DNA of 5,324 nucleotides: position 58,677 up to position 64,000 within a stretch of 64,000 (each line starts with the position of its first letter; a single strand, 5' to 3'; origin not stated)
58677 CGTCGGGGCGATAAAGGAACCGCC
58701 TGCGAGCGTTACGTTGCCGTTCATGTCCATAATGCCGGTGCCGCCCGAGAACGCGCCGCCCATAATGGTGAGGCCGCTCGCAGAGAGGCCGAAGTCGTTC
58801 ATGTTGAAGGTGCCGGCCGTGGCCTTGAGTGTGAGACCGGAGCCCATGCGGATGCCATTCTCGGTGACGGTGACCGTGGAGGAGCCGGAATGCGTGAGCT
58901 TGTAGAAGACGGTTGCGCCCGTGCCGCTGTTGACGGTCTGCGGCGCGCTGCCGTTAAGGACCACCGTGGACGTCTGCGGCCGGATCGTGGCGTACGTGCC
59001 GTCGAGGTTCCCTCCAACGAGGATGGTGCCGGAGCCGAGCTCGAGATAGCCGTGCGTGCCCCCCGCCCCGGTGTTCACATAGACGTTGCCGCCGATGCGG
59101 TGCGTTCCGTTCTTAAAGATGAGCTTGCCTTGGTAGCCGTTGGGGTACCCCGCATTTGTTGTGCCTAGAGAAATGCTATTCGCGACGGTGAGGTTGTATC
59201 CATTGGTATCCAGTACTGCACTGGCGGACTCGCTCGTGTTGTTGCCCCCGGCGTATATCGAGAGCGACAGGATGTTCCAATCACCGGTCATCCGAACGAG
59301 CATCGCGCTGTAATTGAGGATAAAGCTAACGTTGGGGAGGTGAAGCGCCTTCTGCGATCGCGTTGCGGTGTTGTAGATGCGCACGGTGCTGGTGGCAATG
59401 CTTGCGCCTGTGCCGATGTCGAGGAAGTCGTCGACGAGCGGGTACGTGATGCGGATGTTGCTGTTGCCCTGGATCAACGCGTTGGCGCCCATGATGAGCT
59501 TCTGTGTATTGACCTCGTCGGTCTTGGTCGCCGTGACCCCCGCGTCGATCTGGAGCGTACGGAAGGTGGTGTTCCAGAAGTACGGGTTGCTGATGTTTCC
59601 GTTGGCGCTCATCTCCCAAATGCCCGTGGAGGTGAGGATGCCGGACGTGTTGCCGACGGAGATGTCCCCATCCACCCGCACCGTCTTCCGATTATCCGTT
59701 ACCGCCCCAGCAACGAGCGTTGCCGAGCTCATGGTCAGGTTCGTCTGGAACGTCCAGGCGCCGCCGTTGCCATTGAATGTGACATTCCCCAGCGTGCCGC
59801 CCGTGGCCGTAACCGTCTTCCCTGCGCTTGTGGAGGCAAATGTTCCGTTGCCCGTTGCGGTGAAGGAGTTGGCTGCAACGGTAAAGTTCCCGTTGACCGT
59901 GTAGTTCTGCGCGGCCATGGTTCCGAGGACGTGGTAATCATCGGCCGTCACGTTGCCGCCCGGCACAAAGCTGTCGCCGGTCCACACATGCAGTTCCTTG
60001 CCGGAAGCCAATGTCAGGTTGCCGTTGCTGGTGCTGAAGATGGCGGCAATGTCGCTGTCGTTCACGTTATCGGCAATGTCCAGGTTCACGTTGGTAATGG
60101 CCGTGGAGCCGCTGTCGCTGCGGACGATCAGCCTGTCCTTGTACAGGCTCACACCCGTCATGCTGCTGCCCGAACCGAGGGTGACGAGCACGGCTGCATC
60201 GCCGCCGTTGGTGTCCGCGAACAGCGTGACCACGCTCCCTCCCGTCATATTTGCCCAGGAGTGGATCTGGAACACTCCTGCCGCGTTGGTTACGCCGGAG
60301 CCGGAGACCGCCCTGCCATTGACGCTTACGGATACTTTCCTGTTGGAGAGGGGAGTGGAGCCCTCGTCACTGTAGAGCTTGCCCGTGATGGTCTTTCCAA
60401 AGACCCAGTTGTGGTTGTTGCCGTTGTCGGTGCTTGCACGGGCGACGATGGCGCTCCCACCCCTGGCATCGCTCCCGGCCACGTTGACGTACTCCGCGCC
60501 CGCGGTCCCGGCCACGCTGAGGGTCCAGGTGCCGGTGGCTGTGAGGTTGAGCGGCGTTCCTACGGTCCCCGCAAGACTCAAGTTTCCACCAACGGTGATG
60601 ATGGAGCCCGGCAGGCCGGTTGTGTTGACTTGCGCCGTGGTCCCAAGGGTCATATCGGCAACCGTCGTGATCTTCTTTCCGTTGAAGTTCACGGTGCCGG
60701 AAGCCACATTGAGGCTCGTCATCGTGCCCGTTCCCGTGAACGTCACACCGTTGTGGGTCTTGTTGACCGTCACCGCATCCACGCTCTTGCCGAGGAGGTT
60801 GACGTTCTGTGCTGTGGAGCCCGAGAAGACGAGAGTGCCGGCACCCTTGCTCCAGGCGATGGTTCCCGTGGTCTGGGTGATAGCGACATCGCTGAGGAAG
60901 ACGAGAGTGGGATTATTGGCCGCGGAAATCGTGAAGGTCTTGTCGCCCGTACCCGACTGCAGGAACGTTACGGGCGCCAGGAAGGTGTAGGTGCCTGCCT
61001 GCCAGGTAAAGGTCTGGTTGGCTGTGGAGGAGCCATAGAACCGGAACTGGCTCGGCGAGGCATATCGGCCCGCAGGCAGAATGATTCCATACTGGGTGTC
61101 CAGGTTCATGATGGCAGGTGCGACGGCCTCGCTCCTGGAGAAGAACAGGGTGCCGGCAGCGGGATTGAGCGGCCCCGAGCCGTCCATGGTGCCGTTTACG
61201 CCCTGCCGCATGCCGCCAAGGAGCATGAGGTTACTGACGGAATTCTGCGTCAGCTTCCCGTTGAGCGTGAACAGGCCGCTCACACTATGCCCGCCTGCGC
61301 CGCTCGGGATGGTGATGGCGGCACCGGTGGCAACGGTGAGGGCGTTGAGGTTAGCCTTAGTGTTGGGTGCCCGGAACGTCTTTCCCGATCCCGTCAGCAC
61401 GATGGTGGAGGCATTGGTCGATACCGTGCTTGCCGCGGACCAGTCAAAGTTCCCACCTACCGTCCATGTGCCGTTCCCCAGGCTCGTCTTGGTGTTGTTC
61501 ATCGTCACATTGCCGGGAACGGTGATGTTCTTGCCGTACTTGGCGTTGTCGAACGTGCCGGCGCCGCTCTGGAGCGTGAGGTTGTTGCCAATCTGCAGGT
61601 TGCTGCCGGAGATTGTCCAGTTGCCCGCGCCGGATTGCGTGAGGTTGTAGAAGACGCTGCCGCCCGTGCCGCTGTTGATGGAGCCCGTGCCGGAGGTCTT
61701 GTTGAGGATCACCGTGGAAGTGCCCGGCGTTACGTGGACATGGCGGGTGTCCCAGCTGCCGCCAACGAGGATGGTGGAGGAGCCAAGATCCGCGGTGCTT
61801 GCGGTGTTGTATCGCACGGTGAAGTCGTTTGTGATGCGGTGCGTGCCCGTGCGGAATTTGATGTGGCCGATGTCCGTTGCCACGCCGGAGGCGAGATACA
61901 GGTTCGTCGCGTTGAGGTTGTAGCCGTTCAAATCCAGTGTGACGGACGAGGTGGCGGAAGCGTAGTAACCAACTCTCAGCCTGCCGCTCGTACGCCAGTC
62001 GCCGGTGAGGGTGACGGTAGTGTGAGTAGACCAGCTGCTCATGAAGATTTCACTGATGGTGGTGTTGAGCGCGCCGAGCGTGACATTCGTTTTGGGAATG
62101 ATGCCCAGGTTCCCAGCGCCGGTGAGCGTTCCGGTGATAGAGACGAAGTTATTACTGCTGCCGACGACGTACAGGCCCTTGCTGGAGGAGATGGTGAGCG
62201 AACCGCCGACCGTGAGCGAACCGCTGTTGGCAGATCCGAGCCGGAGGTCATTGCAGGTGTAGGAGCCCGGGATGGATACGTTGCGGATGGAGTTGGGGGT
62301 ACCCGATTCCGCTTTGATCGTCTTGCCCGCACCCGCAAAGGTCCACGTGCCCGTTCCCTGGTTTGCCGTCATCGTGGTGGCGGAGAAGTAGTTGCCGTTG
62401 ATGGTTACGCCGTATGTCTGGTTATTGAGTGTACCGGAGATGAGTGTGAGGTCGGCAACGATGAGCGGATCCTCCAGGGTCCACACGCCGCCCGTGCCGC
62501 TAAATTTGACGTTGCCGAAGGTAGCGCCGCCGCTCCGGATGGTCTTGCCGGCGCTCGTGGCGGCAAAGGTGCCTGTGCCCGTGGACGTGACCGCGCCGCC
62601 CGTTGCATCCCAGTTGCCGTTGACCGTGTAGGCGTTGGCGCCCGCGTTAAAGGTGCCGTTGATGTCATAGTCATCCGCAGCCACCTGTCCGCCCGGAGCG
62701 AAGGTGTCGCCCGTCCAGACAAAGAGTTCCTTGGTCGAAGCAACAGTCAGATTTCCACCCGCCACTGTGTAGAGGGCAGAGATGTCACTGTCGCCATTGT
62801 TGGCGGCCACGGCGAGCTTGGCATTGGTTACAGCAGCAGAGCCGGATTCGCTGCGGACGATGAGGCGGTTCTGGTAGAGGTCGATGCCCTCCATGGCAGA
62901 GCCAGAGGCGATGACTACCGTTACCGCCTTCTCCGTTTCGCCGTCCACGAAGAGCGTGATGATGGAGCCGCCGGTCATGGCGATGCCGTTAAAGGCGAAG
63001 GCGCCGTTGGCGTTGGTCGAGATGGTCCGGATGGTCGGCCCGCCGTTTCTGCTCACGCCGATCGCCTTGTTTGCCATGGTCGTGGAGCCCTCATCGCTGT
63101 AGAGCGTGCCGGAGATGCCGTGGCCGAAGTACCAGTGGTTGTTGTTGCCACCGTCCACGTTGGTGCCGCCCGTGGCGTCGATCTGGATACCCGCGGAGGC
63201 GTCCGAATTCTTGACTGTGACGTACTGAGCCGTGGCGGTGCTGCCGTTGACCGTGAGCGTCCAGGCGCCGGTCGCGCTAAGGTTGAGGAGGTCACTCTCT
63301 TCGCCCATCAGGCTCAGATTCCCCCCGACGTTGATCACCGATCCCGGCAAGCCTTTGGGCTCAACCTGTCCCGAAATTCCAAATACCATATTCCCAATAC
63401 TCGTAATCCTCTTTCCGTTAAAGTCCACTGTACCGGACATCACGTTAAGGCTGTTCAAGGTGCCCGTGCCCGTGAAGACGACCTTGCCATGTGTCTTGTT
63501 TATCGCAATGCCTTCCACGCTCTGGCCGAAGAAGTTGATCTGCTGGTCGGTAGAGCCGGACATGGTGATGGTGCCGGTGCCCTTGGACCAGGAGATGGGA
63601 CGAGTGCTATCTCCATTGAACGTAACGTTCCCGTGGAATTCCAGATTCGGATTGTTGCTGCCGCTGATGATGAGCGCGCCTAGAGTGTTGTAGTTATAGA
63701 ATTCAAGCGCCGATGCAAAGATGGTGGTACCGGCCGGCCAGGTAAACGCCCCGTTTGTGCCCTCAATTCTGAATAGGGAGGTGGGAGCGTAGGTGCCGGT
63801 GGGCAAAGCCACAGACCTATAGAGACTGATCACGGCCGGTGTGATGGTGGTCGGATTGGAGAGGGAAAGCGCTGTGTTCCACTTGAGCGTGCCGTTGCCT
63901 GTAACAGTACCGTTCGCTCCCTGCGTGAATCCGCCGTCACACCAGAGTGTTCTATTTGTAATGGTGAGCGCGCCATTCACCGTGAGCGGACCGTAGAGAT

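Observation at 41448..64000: One uninterrupted ORF of more than 7,516 codons fills the last 22.5 kb and is still open at the window edge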

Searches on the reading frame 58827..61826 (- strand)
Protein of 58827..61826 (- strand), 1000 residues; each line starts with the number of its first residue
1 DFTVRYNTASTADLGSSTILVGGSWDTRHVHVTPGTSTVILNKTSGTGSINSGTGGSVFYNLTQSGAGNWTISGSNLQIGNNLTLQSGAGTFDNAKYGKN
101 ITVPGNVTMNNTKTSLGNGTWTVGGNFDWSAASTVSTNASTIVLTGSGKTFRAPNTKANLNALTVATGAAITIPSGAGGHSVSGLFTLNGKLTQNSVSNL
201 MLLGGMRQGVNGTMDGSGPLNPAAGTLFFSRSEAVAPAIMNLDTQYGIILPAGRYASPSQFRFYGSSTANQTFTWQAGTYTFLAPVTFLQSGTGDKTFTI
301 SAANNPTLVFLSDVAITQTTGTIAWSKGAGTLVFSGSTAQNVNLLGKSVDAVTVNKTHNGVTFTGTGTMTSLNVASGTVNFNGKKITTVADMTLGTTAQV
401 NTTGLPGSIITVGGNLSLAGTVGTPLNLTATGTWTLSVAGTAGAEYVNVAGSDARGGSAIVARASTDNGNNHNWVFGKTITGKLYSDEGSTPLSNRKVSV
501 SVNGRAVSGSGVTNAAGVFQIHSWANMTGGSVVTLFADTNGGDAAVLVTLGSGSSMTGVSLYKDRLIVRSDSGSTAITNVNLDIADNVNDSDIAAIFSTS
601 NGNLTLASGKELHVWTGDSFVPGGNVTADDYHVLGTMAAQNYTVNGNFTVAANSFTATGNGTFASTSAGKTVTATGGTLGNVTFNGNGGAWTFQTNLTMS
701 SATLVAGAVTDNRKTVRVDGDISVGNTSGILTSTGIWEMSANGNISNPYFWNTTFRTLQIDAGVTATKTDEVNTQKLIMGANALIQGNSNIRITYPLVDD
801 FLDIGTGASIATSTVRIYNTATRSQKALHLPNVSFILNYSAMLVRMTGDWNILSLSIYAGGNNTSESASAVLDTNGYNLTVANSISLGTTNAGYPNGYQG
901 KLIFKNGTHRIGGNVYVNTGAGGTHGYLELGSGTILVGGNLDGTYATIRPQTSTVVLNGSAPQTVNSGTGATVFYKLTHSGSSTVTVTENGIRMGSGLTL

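Call 6: search_protein_families(library=pfam, proteins=[window:58827-61826:-], max_evalue=0.01)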
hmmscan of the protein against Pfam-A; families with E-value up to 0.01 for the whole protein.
window:58827-61826:- (1000 aa): 1 family
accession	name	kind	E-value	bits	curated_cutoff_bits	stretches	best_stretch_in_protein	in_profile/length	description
PF25641.1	Head_fiber_dimeric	-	0.0012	19.1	30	0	950-981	10-41/61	Head fiber dimeric protein-like domain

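Call 31: search_protein_families(library=ncbifam, proteins=[window:58827-61826:-], max_evalue=0.01)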
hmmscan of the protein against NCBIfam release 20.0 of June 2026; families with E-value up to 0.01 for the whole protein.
window:58827-61826:- (1000 aa): 0 families

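Call 94: search_protein_families(library=phrogs, proteins=[window:58827-61826:-], max_evalue=0.001)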
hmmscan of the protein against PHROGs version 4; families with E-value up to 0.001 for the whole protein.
window:58827-61826:- (1000 aa): 0 families

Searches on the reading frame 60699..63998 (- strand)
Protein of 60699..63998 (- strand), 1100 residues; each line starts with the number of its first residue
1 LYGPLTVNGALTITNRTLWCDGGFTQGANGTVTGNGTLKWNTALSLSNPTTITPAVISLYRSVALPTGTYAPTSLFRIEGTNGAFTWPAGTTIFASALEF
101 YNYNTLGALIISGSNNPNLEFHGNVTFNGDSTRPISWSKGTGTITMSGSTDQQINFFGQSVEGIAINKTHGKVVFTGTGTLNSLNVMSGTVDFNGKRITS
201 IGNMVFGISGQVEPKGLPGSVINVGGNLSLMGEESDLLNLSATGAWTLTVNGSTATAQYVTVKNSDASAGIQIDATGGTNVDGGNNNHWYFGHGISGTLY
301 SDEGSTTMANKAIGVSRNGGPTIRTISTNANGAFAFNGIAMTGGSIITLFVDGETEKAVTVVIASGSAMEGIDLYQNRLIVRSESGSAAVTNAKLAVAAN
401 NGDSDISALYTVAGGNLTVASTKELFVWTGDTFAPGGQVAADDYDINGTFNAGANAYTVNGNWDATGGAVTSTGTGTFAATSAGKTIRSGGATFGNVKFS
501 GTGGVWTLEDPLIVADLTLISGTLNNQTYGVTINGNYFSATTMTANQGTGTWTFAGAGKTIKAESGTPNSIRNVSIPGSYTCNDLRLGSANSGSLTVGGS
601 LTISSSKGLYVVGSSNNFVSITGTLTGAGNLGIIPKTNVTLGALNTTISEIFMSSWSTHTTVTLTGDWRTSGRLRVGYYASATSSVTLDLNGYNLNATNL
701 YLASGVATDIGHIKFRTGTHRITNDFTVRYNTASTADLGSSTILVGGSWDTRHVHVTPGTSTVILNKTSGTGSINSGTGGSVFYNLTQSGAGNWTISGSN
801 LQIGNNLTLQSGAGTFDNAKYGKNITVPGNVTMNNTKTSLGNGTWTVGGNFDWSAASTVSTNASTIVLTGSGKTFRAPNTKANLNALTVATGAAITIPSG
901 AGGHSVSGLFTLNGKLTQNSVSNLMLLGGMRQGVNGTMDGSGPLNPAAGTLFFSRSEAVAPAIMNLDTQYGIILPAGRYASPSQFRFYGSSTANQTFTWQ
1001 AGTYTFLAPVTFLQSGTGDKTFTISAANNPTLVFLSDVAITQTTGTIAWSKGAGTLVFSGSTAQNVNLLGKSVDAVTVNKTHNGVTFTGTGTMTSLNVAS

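Call 6: search_protein_families(library=pfam, proteins=[window:60999-63998:-], max_evalue=0.01)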
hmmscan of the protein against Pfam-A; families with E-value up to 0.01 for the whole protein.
window:60999-63998:- (1000 aa): 1 family
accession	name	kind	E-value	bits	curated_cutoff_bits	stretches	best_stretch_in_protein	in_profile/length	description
PF11049.13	KSHV_K1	-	0.0081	16.5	27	0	572-599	7-34/71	Glycoprotein K1 of Kaposi's sarcoma-associated herpes virus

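Call 18: find_homologous_proteins(query=window:61299-63998:-, max_evalue=0.00001)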
Query window:61299-63998:- (900 aa): 19 proteins with E <= 0.00001 among 8000 candidates.
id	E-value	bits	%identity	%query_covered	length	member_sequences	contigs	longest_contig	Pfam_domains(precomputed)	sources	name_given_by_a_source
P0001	3.3e-156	540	44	93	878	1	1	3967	-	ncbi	ncbi:MAG: hypothetical protein AAB728_01170, partial [Patescibacteria group bacterium]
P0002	5.3e-154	533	50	29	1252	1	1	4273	-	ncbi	ncbi:hypothetical protein COU79_01245, partial [Candidatus Peregrinibacteria bacterium CG10_big_fil_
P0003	2.8e-150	521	39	48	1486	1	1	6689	-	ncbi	ncbi:MAG: hypothetical protein UY87_C0093G0001, partial [Candidatus Peribacteria bacterium GW2011_GW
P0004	1.1e-147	512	46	38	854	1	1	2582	-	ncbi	ncbi:MAG: hypothetical protein AAB728_01995, partial [Patescibacteria group bacterium]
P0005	6.8e-110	387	56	42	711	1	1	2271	PF13385.14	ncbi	ncbi:MAG: LamG domain-containing protein, partial [Patescibacteria group bacterium]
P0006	3.8e-79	285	47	25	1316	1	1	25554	PF13313.12,PF13385.14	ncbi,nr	ncbi:MAG: DUF4082 domain-containing protein [Candidatus Peribacteraceae bacterium]|nr:DUF4082 domain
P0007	1.9e-52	197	43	36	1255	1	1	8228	PF13715.13,PF13620.13,PF22904.4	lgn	-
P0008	6.6e-44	169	41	31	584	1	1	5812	-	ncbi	ncbi:MAG: hypothetical protein ABH848_02240 [Candidatus Omnitrophota bacterium]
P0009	1.8e-30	124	33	32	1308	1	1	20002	PF22352.3,PF13620.13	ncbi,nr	ncbi:carboxypeptidase-like regulatory domain-containing protein [Candidatus Parcubacteria bacterium]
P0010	3.0e-26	110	39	29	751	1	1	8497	-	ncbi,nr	ncbi:hypothetical protein IIA95_03790, partial [Patescibacteria group bacterium]|nr:hypothetical pro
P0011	8.7e-23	99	43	18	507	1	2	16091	-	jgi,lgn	-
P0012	1.1e-21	95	33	26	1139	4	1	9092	-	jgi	-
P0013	2.7e-13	67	29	47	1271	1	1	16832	PF12951.14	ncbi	-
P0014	5.9e-13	66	41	16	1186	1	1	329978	PF24299.2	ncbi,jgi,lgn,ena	-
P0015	1.5e-11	62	46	9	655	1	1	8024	-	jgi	jgi:hypothetical protein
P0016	1.2e-10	59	31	38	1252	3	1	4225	PF12951.14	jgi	jgi:autotransporter-associated beta strand protein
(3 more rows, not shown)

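Call 31: search_protein_families(library=ncbifam, proteins=[window:60999-63998:-], max_evalue=0.01)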
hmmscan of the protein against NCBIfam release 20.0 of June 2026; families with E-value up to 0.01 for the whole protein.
window:60999-63998:- (1000 aa): 0 families

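Call 36: search_protein_representatives(protein=window:60699-63998:-)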
Query: 1100 residues. Proteins with E-value up to 0.001 (for the whole library): 1278; up to 1e-10: 880; up to 1e-30: 236. The best 150 are listed.
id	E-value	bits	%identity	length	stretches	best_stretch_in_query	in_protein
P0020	0.0e+00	1918.6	40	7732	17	223-614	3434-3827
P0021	0.0e+00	1344.4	37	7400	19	224-541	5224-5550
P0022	0.0e+00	1290.1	49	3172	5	89-559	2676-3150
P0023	3.4e-249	846.5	33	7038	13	270-662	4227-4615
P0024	9.8e-242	821.8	42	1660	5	5-628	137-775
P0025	1.1e-240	818.3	42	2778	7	186-571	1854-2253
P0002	1.5e-153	529.8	42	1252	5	267-550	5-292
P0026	1.1e-149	517.0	33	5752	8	253-628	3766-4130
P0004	8.8e-148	510.7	46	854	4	3-337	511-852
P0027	1.1e-136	474.0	34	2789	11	722-1094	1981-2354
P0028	4.6e-130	452.1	36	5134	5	223-511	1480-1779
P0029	5.1e-128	445.3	54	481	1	155-620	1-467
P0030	9.2e-123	427.9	41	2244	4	281-615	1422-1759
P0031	6.7e-112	391.9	32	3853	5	221-731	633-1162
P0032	3.3e-110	386.3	37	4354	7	223-810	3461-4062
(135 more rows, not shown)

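Call 94: search_protein_families(library=phrogs, proteins=[window:60999-63998:-], max_evalue=0.001)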
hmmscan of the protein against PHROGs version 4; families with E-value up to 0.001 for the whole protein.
window:60999-63998:- (1000 aa): 0 families

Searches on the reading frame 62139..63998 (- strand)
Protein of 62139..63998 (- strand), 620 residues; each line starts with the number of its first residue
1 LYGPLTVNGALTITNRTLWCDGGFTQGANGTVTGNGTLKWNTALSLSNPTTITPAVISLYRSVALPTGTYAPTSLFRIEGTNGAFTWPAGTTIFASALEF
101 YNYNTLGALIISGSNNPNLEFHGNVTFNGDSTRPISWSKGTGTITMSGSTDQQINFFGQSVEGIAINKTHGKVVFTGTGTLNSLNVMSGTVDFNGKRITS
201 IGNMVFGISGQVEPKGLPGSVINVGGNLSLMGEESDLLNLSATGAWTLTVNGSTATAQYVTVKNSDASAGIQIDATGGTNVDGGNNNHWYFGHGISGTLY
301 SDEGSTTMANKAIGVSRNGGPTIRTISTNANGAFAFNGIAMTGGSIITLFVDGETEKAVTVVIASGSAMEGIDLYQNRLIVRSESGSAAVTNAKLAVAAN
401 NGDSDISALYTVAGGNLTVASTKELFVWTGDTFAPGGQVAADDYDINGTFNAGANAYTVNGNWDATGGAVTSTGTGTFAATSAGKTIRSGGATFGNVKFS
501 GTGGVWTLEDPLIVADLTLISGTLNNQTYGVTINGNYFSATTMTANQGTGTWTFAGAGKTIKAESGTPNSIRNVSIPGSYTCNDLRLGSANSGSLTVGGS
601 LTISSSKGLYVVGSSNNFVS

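Call 67: predict_structure(alignment_id=A4)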
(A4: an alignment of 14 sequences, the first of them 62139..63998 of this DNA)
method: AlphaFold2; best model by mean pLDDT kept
length: 620 residues; sequences in the alignment: 14
mean_pLDDT: 79.5   pTM: 0.58
mean pLDDT of the five models: 79.5, 77.3, 76.8, 75.3, 72.6
residues with pLDDT >= 90: 240; 70-90: 246; 50-70: 61; < 50: 73
segments of 3 or more residues with pLDDT < 50: 214-221, 231-291
pLDDT, mean of each block of 10 residues (from residue 1): 91 92 91 92 86 86 80 81 77 90 77 88 88 82 86 85 83 83 81 75 65 46 53 36 35 34 35 36 37 85 85 94 91 86 90 95 90 95 91 97 94 96 95 97 96 95 93 93 89 91 85 92 86 90 73 87 65 80 67 72 69 53
secondary structure, 60 per line:
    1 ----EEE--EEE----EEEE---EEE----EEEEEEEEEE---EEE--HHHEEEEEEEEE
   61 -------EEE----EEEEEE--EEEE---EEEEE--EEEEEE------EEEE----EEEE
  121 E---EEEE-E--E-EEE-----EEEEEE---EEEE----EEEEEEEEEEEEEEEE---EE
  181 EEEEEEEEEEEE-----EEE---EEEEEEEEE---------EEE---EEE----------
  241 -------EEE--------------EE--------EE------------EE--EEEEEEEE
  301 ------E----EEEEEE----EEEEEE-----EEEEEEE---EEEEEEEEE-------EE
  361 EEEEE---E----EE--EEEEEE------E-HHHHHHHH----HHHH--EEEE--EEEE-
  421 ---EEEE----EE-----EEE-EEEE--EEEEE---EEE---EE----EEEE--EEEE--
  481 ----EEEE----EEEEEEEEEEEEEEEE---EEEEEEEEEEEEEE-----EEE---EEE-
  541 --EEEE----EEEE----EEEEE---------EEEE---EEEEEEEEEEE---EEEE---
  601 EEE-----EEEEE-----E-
elements in order: E5-7 E10-12 E17-20 E24-26 E31-40 E44-46 E52-60 E68-70 E75-80 E83-86 E90-94 E97-102 E109-112 E117-121 E125-128 E135-137 E143-148 E152-155 E160-175 E179-192 E198-200 E204-212 E222-224 E228-230 E248-250 E293-300 E312-317 E322-327 E333-339 E343-351 E359-365 E378-383 H392-399 H404-407 E410-413 E416-419 E424-427 E439-441 E443-446 E449-453 E457-459 E469-472 E475-478 E485-488 E493-508 E512-525 E531-533 E537-539 E543-546 E551-554 E559-563 E573-576 E580-590 E594-597 E601-603 E609-613

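Call 69: fold_search(model_id=the predicted structure, library=pdb)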
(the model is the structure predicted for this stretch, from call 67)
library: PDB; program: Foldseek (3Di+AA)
matches with E <= 10: 309; with E <= 0.001: 0
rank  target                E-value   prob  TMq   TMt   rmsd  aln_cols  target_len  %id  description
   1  4wa0                  1.5e-02  0.30  0.11  0.16  32.8       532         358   11  The structure of a possible adhesin C-terminal domain from Caldicellulosiruptor kronotskyensis (released 2015-03-04)
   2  4v4c_B                3.0e-02  1.00  0.12  0.25   2.6        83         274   13  Crystal Structure of Pyrogallol-Phloroglucinol Transhydroxylase from Pelobacter acidigallici (released 2014-07-09)
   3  9jtz_C                8.1e-02  0.97  0.09  0.21  11.0       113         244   13  Crystal structure of Nir2 C-terminal domain in complex with phosphatidic acid (released 2025-10-15)
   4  6yoa_A                9.7e-02  1.00  0.11  0.44   4.7       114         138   10  Lig v 1 structure and the inflammatory response to the Ole e 1 protein family (released 2020-05-13)
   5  9jz1_A                9.7e-02  0.91  0.09  0.19  10.5       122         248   15  Crystal structure of Nir2 C-terminal domain in complex with phosphate (released 2025-10-15)
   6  3irz                  1.2e-01  1.00  0.11  0.16   5.0        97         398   15  Crystal structure of functional region of UafA from Staphylococcus saprophyticus in P212121 form (released 2010-09-08)
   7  9jzp_B                1.2e-01  0.91  0.09  0.21  12.0       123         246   15  Crystal structure of Nir2 C-terminal domain (released 2025-10-15)
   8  3is1                  1.3e-01  1.00  0.10  0.16   4.7        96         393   16  Crystal structure of functional region of UafA from Staphylococcus saprophyticus in C2 form at 2.45 angstrom resolution (released 2010-09-08)
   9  2zyr_A                1.5e-01  0.30  0.10  0.13  15.8       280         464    6  A. Fulgidus lipase with fatty acid fragment and magnesium (released 2009-06-16)
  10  3is0                  1.5e-01  0.99  0.11  0.17   3.9        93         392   15  Crystal structure of functional region of UafA from Staphylococcus saprophyticus in the presence of cholesterol (released 2010-09-08)
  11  3e8v                  1.6e-01  1.00  0.11  0.70   2.9        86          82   13  Crystal structure of a possible transglutaminase-family protein proteolytic fragment from Bacteroides fragilis (released 2008-09-02)
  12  4z8w                  1.9e-01  0.91  0.10  0.38   6.9       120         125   11  Crystal Structure of the Major Plantain Pollen Allergen Pla l 1 (released 2016-07-06)
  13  2zyh_A                1.9e-01  0.28  0.11  0.14  16.6       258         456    8  mutant A. Fulgidus lipase S136A complexed with fatty acid fragment (released 2009-06-16)
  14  4gqz_A                2.0e-01  0.94  0.10  0.33   5.3       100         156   14  Crystal Structure of S.CueP (released 2013-08-14)
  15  5aq0_B                2.2e-01  0.97  0.10  0.56   4.2        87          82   21  The structure of the Transthyretin-like domain of the first catalytic domain of the HUMAN Carboxypeptidase D (released 2016-09-28)
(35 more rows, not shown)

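Call 71: search_solved_structures(query=A4, max_evalue=1)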
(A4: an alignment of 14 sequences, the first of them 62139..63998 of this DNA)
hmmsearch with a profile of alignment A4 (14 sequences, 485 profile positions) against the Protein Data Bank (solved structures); distinct sequences matched with E-value up to 1: 0.
